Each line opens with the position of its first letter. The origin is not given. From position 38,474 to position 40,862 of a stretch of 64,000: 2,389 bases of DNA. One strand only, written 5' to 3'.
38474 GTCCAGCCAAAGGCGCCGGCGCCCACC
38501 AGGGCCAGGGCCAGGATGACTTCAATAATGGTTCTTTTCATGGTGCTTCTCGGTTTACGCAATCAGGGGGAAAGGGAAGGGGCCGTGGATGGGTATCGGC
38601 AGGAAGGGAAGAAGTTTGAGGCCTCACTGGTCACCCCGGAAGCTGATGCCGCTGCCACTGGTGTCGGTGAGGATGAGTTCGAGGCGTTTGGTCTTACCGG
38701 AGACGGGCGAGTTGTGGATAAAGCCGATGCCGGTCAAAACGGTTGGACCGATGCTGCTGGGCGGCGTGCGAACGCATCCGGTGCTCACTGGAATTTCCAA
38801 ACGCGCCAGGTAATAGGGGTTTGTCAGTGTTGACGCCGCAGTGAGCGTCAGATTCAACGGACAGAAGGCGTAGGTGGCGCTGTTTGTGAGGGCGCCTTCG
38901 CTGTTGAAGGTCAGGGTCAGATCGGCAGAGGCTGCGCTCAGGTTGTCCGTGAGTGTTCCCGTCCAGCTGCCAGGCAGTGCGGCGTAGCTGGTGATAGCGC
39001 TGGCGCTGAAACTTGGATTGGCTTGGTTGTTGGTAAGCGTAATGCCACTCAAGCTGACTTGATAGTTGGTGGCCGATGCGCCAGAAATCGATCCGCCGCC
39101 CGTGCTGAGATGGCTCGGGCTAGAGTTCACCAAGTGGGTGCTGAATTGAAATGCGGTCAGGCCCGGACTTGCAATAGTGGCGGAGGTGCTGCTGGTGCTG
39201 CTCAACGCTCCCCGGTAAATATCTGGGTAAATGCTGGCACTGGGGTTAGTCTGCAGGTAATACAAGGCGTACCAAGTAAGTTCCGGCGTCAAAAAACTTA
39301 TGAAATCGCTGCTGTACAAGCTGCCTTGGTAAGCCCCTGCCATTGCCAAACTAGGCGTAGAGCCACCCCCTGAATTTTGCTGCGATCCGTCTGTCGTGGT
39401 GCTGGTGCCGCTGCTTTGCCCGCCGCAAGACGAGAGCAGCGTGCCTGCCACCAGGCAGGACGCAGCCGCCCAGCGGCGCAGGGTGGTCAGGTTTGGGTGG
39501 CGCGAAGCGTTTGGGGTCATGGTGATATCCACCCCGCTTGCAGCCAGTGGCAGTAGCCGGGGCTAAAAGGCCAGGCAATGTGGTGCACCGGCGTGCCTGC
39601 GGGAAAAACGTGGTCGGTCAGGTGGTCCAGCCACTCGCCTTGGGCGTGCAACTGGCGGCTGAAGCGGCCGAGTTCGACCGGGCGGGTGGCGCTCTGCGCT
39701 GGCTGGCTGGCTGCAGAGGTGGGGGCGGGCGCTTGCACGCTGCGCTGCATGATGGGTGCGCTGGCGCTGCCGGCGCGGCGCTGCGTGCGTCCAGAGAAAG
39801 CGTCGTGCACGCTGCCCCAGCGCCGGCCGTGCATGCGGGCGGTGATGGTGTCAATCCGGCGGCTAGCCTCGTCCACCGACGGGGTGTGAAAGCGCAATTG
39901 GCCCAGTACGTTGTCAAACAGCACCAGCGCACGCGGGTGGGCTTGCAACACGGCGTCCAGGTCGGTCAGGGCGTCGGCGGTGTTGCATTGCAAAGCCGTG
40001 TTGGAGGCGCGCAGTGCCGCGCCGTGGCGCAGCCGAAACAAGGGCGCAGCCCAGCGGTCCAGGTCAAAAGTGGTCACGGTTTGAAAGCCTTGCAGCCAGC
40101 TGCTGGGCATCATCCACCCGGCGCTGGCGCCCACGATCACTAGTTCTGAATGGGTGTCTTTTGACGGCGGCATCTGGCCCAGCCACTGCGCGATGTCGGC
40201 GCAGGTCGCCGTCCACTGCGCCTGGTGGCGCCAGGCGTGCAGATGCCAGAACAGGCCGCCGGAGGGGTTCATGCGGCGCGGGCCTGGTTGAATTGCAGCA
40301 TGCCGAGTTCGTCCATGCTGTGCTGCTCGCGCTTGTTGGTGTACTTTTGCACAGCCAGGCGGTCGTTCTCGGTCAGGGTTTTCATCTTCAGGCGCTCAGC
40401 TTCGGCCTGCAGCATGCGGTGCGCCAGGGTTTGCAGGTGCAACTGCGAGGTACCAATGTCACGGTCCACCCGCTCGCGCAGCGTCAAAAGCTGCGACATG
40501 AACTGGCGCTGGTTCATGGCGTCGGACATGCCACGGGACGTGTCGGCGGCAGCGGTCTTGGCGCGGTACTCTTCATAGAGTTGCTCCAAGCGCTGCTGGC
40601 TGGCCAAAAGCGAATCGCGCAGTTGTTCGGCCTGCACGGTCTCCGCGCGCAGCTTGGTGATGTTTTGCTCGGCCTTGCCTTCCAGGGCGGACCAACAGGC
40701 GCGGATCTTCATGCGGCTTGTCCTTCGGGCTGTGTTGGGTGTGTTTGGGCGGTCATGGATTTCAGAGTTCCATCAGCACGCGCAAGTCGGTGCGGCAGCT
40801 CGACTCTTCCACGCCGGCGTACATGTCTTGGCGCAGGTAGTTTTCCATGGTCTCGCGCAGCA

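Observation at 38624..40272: Two uncharacterised genes fused to the fliFGHIJ operon by consecutive ATGA overlaps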

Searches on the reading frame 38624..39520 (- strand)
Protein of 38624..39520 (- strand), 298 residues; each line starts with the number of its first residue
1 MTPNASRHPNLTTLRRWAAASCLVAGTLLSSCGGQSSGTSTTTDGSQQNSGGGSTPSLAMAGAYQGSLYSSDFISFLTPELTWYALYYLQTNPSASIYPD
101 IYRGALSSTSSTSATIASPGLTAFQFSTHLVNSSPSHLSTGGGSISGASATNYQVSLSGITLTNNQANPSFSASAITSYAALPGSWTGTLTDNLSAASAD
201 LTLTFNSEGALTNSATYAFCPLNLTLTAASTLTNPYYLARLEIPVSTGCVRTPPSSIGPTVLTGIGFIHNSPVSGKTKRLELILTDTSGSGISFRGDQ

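Call 3: search_protein_families(library=pfam, proteins=[window:38624-39520:-], max_evalue=1)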
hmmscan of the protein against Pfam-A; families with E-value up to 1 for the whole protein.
window:38624-39520:- (298 aa): 0 families

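Call 4: search_protein_families(library=ncbifam, proteins=[window:38624-39520:-], max_evalue=1)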
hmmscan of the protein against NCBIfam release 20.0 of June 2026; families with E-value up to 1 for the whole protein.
window:38624-39520:- (298 aa): 0 families

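Call 7: find_homologous_proteins(query=window:38624-39520:-)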
Query window:38624-39520:- (298 aa): 59 proteins with E <= 0.001 among 6141 candidates.
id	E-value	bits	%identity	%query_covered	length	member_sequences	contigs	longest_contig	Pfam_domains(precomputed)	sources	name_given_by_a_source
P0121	1.3e-170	584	95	100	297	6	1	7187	-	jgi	-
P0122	2.3e-143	495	80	100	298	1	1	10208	-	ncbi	-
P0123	2.4e-127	442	77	89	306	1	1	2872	-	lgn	-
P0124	1.0e-123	430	72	100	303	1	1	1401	-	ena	-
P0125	1.4e-112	394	78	80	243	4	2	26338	-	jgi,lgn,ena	jgi:hypothetical protein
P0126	1.3e-111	391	69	100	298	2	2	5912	-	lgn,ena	-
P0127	4.3e-110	386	68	100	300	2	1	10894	-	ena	-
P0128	6.6e-97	342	59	99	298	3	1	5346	-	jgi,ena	-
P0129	4.0e-96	340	61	94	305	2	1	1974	-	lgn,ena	-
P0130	1.8e-94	334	59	94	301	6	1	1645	-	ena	-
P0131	2.5e-93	331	61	94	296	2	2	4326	-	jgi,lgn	-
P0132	3.4e-92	327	61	94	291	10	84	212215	-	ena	-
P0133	4.9e-91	323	58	100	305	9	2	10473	-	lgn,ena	-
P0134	3.2e-90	320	59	94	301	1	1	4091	-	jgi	-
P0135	1.9e-88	315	60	90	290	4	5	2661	-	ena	-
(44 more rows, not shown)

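Call 13: search_solved_structures(query=A2, max_evalue=10, show_alignments=2)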
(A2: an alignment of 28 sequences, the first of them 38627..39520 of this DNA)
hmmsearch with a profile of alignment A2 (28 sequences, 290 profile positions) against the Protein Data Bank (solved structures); distinct sequences matched with E-value up to 10: 7.
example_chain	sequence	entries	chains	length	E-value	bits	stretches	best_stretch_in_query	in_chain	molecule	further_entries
5vi8_T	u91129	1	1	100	0.018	17.4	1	141-192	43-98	DNA-directed RNA polymerase subunit alpha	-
5tw1_A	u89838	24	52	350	0.18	14.1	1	142-191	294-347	DNA-directed RNA polymerase subunit alpha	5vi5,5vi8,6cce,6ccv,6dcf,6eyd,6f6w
10mi_A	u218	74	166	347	0.47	12.7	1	142-190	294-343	DNA-directed RNA polymerase subunit alpha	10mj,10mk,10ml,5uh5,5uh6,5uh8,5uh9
6fbv_A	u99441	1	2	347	0.47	12.7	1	142-190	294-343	DNA-directed RNA polymerase subunit alpha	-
6dv9_A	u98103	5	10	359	0.49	12.7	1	142-190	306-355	DNA-directed RNA polymerase subunit alpha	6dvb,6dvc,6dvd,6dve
5zx2_A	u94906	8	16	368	0.51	12.6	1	142-190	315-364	DNA-directed RNA polymerase subunit alpha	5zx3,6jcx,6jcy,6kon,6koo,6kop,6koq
1zcm_A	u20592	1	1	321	4.7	9.4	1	61-148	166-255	Calpain 1, large [catalytic] subunit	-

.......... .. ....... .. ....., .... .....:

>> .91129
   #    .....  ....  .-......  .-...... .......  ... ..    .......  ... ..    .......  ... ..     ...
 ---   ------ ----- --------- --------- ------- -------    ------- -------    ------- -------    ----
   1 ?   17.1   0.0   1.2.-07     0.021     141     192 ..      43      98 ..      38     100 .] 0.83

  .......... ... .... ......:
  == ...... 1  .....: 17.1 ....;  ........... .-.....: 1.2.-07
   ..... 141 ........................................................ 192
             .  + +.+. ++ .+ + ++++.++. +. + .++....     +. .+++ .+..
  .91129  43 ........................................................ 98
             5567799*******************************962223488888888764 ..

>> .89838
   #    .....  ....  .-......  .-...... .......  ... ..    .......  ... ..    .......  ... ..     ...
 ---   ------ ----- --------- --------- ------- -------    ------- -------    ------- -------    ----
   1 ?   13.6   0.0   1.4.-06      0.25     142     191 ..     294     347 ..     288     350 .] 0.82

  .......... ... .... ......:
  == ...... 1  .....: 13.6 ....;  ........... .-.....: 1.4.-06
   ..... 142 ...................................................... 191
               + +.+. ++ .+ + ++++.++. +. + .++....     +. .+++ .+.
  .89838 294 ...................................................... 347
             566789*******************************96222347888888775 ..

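Call 23: predict_structure(alignment_id=A2)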
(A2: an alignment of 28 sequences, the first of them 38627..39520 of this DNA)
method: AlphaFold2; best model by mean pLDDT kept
length: 298 residues; sequences in the alignment: 28
mean_pLDDT: 78.5   pTM: 0.75
mean pLDDT of the five models: 78.5, 77.4, 77.2, 77.1, 74.9
residues with pLDDT >= 90: 141; 70-90: 81; 50-70: 19; < 50: 57
segments of 3 or more residues with pLDDT < 50: 1-55
pLDDT, mean of each block of 10 residues (from residue 1): 41 38 33 33 33 56 89 92 89 62 93 93 79 74 92 92 77 95 94 85 96 90 94 93 88 80 97 94 92 94
secondary structure, 60 per line:
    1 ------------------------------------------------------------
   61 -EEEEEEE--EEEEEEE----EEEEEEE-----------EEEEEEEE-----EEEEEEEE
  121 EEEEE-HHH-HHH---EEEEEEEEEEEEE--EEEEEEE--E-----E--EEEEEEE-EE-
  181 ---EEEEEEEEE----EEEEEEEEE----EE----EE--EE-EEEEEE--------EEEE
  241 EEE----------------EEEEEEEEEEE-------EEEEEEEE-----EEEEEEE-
elements in order: E62-68 E71-77 E82-88 E100-107 E113-125 E137-149 E152-158 E170-176 E184-192 E197-205 E223-228 E237-243 E260-270 E278-285 E291-297

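Call 26: fold_search(model_id=the predicted structure, library=pdb)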
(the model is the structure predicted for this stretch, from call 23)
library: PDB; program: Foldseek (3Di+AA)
matches with E <= 10: 806; with E <= 0.001: 0
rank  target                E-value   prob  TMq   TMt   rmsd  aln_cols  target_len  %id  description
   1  3rwx                  8.4e-03  0.20  0.14  0.15  23.2       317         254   11  Crystal structure of a putative outer membrane protein (BF2706) from Bacteroides fragilis NCTC 9343 at 2.40 A resolution (released 2011-06-08)
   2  5yvf_A                1.7e-02  0.38  0.18  0.17  16.5       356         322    9  Crystal structure of BFA1 (released 2018-08-08)
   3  6s50_B                3.1e-02  0.63  0.23  0.26  17.1       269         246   14  scdSav(SARK)mv2 - Engineering Single-Chain Dimeric Streptavidin as Host for Artificial Metalloenzymes (released 2019-09-25)
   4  5yvf_B                4.9e-02  0.41  0.22  0.21  17.3       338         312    8  Crystal structure of BFA1 (released 2018-08-08)
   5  9nhq_B                4.9e-02  0.30  0.19  0.12  20.3       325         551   11  The cryo-EM structure of NmTbpA and NmTbpB in a complex (released 2026-03-04)
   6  6s50_A                5.4e-02  0.44  0.21  0.24  15.8       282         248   14  scdSav(SARK)mv2 - Engineering Single-Chain Dimeric Streptavidin as Host for Artificial Metalloenzymes (released 2019-09-25)
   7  5n0c_B                6.3e-02  0.10  0.13  0.05  20.2       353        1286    8  Crystal structure of the tetanus neurotoxin in complex with GM1a (released 2017-06-21)
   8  6b7l                  6.6e-02  0.90  0.36  0.37  12.7       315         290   13  Aeromonas veronii immune modulator A (released 2018-10-03)
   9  6t96                  8.7e-02  0.12  0.15  0.13  18.0       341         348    8  Photorhabdus laumondii subsp. laumondii lectin PLL3 (released 2019-12-25)
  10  6s4q_A                9.6e-02  0.28  0.20  0.23  16.0       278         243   14  scdSav(SASK) - Engineering Single-Chain Dimeric Streptavidin as Host for Artificial Metalloenzymes (released 2019-09-25)
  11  3bbj_B                1.0e-01  0.13  0.16  0.18  14.1       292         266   12  CRYSTAL STRUCTURE OF A PUTATIVE THIOESTERASE II (TFU_2367) FROM THERMOBIFIDA FUSCA YX AT 2.45 A RESOLUTION (released 2007-11-20)
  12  4qq1_A                1.1e-01  0.38  0.23  0.16  21.7       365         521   10  Crystal structure of the isotype 1 Transferrin binding protein B (TbpB) from serogroup B Neisseria meningitidis (released 2015-04-01)
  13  3rb9_A                1.2e-01  0.09  0.13  0.10  16.3       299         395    7  Crystal structure of the M. tuberculosis beta clamp (released 2012-04-04)
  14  6s4q_B                1.3e-01  0.38  0.22  0.26  17.0       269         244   15  scdSav(SASK) - Engineering Single-Chain Dimeric Streptavidin as Host for Artificial Metalloenzymes (released 2019-09-25)
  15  3ve2_B                1.3e-01  0.38  0.22  0.14  20.1       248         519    8  The 2.1 angstrom crystal structure of Transferrin binding protein B (TbpB) from serogroup B M982 Neisseria meningitidi (released 2012-02-22)
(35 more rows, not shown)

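Call 81: fold_search(model_id=the predicted structure, library=viral)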
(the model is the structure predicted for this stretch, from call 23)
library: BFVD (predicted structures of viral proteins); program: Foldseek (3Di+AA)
matches with E <= 10: 306; with E <= 0.001: 0
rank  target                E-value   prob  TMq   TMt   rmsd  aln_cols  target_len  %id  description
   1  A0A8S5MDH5            7.0e-03  0.41  0.14  0.15  24.2       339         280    8  Lipocalin-like domain-containing protein [Siphoviridae sp. ctHeV6]
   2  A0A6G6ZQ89            5.5e-02  0.16  0.14  0.10  22.9       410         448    6  (no name in the UniProt tables at hand)
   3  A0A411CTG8            6.0e-02  0.98  0.25  0.44  20.7       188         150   10  (no name in the UniProt tables at hand)
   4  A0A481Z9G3            6.0e-02  0.14  0.15  0.11  18.1       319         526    9  Uncharacterized protein [Pithovirus LCPAC304]
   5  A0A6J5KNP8            8.8e-02  0.11  0.14  0.08  18.9       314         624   10  Uncharacterized protein [uncultured Caudovirales phage]
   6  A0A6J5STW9            1.1e-01  0.12  0.14  0.09  22.0       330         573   14  Uncharacterized protein [uncultured Caudovirales phage]
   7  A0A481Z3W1            1.6e-01  0.10  0.15  0.12  18.2       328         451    9  Uncharacterized protein [Pithovirus LCPAC102]
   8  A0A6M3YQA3            1.6e-01  0.07  0.14  0.08  27.4       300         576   12  Capsid protein [Hepeviridae sp.]
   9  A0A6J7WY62            1.8e-01  0.13  0.13  0.13  24.6       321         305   13  Uncharacterized protein [uncultured Caudovirales phage]
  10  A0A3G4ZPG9            1.9e-01  0.98  0.30  0.50   8.4       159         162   11  Uncharacterized protein [Barrevirus sp.]
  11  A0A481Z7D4            2.1e-01  0.87  0.25  0.44   6.5       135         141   10  Avidin family protein [Pithovirus LCPAC201]
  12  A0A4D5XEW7            2.1e-01  0.25  0.19  0.12  21.6       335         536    9  Collagen triple helix repeat motif-containing protein [Mimivirus LCMiAC02]
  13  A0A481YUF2            2.2e-01  0.08  0.14  0.14  19.4       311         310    6  Proliferating cell nuclear antigen [Marseillevirus LCMAC102]
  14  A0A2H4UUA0            2.2e-01  0.08  0.13  0.12  19.5       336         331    6  Proliferating cell nuclear antigen [Bodo saltans virus]
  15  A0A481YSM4            2.3e-01  0.44  0.17  0.28   9.1       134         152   13  Uncharacterized protein [Marseillevirus LCMAC101]
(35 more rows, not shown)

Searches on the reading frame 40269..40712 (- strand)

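Call 3: search_protein_families(library=pfam, proteins=[window:40269-40712:-], max_evalue=1)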
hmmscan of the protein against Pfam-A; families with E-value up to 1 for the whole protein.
window:40269-40712:- (147 aa): 3 families
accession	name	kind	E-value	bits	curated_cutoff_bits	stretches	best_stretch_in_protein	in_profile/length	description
PF02050.21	FliJ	-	2.3e-09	37.9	28.4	1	30-141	9-123/123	Flagellar FliJ protein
PF01367.25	5_3_exonuc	-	0.037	15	40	1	34-95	33-93/97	5'-3' exonuclease, C-terminal SAM fold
PF15784.10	GPS2_interact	-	0.52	11.2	27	1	64-132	21-88/92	G-protein pathway suppressor 2-interacting domain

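Call 4: search_protein_families(library=ncbifam, proteins=[window:40269-40712:-], max_evalue=1)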
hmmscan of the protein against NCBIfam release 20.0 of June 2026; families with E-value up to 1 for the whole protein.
window:40269-40712:- (147 aa): 1 family
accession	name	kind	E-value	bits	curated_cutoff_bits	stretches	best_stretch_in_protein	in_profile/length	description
TIGR02473.1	flagell_FliJ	equivalog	3.1e-08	34.1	50.45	1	35-142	29-140/141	flagellar export protein FliJ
